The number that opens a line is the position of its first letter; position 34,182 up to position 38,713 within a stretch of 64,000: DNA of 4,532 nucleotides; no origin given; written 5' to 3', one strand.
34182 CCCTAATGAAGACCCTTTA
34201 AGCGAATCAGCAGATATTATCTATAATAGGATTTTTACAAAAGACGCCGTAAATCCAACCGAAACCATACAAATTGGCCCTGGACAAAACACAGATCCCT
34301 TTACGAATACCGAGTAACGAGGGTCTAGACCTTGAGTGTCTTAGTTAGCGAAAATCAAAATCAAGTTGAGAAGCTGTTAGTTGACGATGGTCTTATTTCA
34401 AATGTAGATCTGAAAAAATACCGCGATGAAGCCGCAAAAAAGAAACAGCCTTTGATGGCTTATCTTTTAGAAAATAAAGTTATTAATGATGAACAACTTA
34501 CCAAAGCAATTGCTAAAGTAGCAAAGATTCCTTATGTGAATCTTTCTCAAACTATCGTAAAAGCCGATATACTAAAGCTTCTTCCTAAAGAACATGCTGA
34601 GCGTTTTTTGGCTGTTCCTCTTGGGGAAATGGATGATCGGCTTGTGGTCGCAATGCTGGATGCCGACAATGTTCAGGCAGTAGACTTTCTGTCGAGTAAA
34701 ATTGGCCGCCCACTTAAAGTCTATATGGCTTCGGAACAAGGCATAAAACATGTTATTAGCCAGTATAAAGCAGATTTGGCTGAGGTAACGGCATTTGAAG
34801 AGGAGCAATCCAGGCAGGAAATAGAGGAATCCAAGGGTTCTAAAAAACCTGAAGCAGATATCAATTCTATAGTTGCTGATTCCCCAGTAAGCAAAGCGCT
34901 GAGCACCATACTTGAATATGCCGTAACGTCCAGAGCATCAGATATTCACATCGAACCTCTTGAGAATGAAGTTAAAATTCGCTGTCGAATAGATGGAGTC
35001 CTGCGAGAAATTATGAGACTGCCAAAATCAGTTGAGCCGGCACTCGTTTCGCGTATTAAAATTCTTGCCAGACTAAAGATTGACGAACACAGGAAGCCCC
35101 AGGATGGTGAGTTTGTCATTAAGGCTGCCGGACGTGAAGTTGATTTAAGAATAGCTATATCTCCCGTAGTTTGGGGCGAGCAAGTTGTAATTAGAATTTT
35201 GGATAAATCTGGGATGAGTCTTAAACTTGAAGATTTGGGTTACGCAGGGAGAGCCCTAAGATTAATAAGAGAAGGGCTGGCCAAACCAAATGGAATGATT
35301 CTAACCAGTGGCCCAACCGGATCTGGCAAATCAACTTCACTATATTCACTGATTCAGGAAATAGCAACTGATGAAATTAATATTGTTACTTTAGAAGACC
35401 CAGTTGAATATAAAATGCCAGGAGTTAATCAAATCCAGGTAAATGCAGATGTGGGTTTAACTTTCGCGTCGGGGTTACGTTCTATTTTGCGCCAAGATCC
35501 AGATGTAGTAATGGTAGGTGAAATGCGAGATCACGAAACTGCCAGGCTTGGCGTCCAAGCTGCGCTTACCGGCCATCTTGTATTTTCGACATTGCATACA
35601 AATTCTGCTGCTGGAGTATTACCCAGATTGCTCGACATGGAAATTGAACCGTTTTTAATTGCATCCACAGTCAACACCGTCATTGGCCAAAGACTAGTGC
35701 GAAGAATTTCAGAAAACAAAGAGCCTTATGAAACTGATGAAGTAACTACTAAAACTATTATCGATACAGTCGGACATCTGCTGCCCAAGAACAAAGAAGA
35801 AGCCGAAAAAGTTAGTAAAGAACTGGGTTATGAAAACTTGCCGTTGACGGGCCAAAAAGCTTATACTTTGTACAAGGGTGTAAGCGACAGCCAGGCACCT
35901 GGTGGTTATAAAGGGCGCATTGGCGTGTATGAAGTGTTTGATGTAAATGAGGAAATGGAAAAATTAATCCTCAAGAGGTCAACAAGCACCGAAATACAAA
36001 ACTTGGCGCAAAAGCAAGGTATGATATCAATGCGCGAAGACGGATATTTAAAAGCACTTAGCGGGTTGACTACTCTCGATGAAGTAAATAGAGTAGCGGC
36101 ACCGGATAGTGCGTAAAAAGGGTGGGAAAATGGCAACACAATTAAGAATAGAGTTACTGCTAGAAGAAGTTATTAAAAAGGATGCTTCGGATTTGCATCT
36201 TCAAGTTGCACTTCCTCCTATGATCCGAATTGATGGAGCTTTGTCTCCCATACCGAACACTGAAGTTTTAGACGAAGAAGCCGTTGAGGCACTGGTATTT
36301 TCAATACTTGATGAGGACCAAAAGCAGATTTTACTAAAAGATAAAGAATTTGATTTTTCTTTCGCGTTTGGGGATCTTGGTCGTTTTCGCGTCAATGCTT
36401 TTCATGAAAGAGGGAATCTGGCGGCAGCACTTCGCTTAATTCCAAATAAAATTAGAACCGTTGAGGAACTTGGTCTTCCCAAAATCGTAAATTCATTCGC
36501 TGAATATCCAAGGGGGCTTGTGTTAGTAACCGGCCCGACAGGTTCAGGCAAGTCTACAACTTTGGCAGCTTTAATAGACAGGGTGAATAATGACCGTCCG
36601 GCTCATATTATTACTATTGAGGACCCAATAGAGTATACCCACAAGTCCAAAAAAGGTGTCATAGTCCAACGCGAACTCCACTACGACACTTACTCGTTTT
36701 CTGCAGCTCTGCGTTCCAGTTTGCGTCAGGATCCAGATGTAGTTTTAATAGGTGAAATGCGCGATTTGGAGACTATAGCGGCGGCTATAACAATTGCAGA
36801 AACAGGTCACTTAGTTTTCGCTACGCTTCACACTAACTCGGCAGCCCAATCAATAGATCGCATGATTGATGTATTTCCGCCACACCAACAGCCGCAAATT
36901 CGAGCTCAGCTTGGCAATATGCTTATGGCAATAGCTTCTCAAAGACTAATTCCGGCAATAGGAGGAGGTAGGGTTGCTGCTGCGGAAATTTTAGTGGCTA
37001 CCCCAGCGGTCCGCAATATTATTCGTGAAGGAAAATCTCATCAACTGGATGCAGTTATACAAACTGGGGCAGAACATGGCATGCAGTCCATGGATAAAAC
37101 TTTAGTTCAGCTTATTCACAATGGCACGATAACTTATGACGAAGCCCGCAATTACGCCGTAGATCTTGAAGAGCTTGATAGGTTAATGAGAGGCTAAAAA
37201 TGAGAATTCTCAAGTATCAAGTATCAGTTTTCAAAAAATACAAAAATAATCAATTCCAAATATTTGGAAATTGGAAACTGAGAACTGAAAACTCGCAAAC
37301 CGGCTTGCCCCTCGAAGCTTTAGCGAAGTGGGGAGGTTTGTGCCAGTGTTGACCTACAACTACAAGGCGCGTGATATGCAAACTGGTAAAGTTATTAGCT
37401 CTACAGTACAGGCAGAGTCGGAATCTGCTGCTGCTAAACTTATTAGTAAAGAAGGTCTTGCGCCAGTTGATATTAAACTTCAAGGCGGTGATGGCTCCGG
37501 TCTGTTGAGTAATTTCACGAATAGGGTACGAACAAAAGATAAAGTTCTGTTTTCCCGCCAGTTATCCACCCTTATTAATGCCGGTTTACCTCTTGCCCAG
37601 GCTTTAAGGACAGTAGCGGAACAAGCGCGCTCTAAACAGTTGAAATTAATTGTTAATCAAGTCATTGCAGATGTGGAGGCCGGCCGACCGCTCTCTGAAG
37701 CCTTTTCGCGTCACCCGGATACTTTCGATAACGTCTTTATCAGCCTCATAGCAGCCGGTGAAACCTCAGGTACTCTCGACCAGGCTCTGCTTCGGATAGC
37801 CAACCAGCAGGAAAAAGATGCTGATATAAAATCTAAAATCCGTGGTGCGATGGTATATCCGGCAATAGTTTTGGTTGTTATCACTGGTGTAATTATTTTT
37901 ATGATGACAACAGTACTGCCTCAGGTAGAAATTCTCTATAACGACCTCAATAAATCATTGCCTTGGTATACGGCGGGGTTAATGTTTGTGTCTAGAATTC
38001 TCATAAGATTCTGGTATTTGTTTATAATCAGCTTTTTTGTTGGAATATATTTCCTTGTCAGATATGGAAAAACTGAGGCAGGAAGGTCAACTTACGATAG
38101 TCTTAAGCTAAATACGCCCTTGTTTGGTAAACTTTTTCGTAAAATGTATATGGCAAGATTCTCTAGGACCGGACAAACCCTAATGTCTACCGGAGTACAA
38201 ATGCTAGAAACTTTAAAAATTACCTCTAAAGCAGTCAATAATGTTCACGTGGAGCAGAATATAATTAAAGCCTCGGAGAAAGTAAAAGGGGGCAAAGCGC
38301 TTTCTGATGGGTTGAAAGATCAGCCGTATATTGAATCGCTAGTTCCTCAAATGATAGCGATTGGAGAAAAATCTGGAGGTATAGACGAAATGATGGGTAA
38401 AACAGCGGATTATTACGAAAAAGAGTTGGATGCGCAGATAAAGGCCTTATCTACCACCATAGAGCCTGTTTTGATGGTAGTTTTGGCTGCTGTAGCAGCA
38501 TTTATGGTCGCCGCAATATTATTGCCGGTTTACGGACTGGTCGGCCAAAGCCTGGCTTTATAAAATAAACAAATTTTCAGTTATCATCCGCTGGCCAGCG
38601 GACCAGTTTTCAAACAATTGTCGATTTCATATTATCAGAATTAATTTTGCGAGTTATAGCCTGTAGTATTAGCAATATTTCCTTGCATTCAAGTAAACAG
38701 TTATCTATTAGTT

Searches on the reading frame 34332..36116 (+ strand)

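Call 84: search_protein_families(library=pfam, proteins=[window:34332-36116:+], max_evalue=0.001)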
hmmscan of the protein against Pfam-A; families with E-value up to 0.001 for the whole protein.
window:34332-36116:+ (594 aa): 2 families
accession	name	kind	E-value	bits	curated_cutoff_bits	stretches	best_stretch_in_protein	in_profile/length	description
PF00437.27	T2SSE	-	4e-120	401.3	24.9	1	183-587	5-370/370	Type II/IV secretion system protein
PF05157.20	MshEN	-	7.5e-13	48.7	23.1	1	65-148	2-86/90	MshEN domain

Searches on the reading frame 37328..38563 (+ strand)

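Call 84: search_protein_families(library=pfam, proteins=[window:37328-38563:+], max_evalue=0.001)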
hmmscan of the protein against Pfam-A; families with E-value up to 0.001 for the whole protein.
window:37328-38563:+ (411 aa): 1 family
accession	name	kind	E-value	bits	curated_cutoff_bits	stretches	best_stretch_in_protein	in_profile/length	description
PF00482.28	T2SSF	-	7.8e-60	200.8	25.2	2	75-198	1-125/125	Type II secretion system (T2SS), protein F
